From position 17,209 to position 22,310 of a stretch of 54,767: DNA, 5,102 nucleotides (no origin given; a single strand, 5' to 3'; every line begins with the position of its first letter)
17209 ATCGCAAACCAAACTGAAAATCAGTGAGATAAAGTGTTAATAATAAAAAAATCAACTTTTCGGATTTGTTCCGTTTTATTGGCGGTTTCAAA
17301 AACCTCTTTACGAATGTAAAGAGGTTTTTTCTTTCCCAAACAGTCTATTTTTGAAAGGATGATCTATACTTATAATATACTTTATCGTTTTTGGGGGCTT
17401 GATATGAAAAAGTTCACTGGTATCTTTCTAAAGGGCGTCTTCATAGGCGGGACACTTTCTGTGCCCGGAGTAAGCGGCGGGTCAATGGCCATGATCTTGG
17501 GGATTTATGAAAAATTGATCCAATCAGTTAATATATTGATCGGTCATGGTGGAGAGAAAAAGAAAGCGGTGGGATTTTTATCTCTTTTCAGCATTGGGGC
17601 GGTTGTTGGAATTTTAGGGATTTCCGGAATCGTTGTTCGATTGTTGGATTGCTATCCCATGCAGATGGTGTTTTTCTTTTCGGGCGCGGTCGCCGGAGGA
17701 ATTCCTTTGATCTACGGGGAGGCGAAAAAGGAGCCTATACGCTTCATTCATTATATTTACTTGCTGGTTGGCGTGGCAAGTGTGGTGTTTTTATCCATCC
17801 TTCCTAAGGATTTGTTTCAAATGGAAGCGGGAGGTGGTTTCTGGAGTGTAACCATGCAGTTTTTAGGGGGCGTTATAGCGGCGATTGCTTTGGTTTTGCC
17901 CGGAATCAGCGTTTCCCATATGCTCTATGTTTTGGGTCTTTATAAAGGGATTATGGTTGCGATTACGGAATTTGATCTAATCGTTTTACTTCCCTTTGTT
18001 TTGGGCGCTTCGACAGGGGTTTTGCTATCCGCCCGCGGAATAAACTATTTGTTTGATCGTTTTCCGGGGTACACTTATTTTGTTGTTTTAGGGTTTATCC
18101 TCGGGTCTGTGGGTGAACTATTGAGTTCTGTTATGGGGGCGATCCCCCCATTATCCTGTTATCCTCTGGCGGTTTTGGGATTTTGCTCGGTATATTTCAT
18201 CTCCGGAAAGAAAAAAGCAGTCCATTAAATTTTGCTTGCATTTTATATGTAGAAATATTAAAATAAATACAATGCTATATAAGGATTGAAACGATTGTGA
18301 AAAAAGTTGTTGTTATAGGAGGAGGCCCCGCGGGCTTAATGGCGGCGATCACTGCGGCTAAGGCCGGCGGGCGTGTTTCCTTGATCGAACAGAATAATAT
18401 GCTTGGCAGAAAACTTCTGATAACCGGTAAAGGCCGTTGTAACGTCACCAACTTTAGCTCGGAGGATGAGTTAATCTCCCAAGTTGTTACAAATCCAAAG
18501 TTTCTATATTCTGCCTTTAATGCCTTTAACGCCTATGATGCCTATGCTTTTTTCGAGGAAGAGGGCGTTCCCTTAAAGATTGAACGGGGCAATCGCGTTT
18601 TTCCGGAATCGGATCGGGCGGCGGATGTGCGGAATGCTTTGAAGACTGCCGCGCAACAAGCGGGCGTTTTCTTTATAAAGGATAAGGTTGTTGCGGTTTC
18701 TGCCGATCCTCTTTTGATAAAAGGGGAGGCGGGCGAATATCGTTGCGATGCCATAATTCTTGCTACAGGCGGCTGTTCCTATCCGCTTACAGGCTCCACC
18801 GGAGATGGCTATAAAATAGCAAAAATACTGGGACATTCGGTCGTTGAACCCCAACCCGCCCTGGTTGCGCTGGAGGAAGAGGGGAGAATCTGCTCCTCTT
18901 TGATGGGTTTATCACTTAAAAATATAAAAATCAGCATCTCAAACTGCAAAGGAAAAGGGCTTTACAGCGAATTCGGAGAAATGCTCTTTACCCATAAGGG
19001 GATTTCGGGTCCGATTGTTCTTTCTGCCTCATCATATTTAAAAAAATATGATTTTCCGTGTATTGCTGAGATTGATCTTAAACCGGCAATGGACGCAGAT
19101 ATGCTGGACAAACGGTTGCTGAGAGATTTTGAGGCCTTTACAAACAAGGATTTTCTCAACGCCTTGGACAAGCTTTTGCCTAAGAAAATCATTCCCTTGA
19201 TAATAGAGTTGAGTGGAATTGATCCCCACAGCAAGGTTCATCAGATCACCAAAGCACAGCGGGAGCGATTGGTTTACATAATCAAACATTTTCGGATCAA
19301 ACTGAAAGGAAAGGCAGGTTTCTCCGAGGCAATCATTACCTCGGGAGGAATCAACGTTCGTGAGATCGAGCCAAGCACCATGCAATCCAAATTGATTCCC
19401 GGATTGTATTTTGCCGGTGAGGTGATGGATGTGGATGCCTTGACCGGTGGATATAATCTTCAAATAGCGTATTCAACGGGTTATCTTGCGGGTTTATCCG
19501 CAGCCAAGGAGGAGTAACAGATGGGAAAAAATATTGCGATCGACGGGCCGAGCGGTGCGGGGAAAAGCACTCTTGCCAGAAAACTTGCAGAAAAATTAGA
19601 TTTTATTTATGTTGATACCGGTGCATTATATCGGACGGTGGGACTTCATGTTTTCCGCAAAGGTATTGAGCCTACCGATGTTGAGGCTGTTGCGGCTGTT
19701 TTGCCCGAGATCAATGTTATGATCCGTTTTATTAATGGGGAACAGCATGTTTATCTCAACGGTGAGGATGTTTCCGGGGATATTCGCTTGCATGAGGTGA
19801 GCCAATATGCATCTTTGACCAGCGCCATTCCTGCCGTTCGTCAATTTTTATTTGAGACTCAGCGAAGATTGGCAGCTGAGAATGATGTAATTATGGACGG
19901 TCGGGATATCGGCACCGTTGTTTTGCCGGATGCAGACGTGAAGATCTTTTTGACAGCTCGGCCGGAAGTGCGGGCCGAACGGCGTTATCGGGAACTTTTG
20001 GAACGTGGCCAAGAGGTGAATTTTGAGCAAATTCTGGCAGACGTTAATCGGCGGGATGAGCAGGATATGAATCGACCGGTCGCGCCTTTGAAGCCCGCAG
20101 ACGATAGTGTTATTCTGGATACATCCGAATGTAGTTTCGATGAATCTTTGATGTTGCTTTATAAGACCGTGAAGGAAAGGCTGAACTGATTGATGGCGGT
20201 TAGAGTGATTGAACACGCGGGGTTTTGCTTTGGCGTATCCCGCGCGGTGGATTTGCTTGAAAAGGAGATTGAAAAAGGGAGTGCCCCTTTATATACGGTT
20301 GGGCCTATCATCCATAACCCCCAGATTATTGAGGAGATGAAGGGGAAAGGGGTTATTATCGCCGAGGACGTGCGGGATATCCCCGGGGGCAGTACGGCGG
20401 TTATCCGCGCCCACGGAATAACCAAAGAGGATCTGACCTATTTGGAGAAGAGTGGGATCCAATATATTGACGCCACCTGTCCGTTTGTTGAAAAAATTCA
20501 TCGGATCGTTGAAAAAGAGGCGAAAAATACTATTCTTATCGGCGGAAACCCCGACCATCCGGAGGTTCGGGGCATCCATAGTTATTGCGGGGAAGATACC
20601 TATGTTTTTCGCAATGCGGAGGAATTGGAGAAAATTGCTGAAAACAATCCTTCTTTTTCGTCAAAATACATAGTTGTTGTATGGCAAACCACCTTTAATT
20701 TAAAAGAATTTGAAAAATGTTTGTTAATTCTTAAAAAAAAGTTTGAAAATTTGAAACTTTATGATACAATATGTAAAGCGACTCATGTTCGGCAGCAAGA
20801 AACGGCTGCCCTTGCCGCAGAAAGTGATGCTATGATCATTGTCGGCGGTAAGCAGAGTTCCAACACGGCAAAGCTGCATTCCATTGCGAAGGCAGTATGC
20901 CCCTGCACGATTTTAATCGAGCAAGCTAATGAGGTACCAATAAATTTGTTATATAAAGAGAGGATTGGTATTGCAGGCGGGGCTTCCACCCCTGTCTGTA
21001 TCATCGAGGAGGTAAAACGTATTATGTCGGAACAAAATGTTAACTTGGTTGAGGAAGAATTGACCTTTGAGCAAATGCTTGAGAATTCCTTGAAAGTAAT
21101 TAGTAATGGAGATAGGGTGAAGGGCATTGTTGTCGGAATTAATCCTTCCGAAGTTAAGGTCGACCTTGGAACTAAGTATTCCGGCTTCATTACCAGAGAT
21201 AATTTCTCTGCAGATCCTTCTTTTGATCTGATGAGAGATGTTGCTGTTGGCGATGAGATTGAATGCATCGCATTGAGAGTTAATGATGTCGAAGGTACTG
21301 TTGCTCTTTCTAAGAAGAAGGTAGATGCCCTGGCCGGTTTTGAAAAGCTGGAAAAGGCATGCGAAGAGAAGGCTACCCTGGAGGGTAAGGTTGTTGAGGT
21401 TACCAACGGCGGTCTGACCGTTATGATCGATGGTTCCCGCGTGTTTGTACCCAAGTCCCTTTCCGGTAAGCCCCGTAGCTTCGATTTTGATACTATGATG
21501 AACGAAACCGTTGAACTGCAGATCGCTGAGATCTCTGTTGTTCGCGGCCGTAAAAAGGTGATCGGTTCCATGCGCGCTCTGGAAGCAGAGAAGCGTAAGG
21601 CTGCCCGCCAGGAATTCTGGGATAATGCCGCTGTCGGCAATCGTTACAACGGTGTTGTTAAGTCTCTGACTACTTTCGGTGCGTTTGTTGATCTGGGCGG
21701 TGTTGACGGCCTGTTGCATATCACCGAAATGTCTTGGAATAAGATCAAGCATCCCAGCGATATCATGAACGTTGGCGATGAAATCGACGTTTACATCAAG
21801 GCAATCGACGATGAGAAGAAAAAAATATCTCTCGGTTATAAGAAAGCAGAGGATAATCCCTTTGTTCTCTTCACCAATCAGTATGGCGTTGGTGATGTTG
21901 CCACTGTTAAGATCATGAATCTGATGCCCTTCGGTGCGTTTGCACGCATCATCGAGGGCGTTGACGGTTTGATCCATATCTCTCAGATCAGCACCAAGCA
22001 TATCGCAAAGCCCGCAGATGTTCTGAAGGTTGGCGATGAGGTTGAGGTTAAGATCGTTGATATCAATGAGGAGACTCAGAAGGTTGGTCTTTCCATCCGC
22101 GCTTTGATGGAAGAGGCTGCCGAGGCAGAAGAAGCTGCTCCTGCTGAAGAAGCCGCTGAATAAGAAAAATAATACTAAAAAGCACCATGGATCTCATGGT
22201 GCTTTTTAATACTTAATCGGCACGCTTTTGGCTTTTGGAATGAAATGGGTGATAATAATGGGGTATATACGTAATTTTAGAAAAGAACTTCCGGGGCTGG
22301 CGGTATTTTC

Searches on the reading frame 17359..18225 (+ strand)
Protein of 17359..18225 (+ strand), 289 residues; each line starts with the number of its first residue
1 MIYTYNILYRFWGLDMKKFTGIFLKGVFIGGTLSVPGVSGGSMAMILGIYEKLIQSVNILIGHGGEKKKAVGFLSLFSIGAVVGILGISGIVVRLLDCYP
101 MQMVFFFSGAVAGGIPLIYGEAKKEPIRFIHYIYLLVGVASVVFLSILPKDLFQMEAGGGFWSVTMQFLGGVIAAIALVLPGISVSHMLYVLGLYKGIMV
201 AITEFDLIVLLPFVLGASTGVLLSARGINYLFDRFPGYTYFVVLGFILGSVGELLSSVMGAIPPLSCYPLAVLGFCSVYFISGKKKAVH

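Call 34: search_protein_families(library=pfam, proteins=[window:17359-18225:+], max_evalue=0.00001)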
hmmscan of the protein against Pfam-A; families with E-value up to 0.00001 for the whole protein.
window:17359-18225:+ (289 aa): 1 family
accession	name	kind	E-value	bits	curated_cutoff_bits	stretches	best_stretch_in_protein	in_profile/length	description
PF04018.18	VCA0040-like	-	1.6e-39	136.4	26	1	33-254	5-228/246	Undecaprenyl phosphate translocase-like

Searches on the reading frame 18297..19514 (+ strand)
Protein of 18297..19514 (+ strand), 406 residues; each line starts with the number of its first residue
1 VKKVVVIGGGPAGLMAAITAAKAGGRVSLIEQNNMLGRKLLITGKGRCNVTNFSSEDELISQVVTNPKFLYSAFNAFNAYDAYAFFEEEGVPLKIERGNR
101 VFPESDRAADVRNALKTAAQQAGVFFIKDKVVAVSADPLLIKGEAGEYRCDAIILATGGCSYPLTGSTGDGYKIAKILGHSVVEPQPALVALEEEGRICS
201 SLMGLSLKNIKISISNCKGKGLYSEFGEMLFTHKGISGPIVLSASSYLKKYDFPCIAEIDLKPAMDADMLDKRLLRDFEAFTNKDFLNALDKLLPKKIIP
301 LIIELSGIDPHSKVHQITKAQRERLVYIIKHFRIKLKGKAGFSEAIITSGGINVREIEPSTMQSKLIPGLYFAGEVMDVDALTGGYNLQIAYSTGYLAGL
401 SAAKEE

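Call 34: search_protein_families(library=pfam, proteins=[window:18297-19514:+], max_evalue=0.00001)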
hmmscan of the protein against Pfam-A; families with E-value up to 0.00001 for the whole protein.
window:18297-19514:+ (406 aa): 9 families
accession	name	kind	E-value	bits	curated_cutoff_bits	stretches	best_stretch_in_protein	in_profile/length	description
PF03486.20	HI0933_like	-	4.5e-83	278.9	50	1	3-399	2-242/244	HI0933-like protein Rossmann domain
PF22780.1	HI0933_like_1st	-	7.9e-37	127.1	27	1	186-347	1-165/165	HI0933-like protein barrel and H2TH domain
PF07992.20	Pyr_redox_2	-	1.1e-12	48.5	26.1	1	2-164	1-114/291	Pyridine nucleotide-disulphide oxidoreductase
PF12831.13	FAD_oxidored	-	1.8e-10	41.1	27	1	4-62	2-59/416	FAD dependent oxidoreductase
PF00890.30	FAD_binding_2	-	3e-10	40.3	20.4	1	4-36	2-34/414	FAD binding domain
PF01266.30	DAO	-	4.6e-10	40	27.9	0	3-37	1-35/353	FAD dependent oxidoreductase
PF01134.28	GIDA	-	1.1e-09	38.2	22.1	0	3-33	1-31/391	Glucose inhibited division protein A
PF13738.12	Pyr_redox_3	-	7.1e-06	25.9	30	0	5-35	1-32/305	Pyridine nucleotide-disulphide oxidoreductase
PF00070.33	Pyr_redox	-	9.6e-06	26.5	22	0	3-38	1-36/82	Pyridine nucleotide-disulphide oxidoreductase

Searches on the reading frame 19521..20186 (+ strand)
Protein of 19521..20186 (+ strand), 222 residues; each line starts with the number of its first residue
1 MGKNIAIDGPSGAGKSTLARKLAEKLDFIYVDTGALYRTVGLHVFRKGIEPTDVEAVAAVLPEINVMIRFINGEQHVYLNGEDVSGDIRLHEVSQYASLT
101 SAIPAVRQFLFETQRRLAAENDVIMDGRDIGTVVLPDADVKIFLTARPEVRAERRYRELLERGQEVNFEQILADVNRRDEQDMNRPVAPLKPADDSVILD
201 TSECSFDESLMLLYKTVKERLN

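Call 34: search_protein_families(library=pfam, proteins=[window:19521-20186:+], max_evalue=0.00001)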
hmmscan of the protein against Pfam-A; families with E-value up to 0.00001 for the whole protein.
window:19521-20186:+ (222 aa): 5 families
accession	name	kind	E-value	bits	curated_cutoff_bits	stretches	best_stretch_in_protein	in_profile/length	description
PF02224.24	Cytidylate_kin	-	2.5e-73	246.7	26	1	5-214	1-206/211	Cytidylate kinase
PF13189.12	Cytidylate_kin2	-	4.1e-11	43.8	28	1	4-161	1-133/176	Cytidylate kinase-like family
PF13238.12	AAA_18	-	8.1e-08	33.2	29.4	1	5-155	1-108/128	AAA domain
PF13207.12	AAA_17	-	7.2e-07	30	27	0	9-39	2-32/136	AAA domain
PF13671.12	AAA_33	-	3.2e-06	28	27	0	8-126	5-76/143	AAA domain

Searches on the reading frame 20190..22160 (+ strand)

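Call 34: search_protein_families(library=pfam, proteins=[window:20190-22160:+], max_evalue=0.00001)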
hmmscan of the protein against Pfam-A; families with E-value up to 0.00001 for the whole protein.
window:20190-22160:+ (657 aa): 3 families
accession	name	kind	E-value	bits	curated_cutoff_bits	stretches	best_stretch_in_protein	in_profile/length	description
PF02401.23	LYTB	-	1e-84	284.5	24.5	1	4-279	1-266/267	LytB protein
PF00575.29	S1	-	1.1e-54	183.1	22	3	481-551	3-74/74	S1 RNA binding domain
PF23459.1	S1_RRP5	-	5.7e-09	36.9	27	0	483-547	4-69/72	RRP5 S1 domain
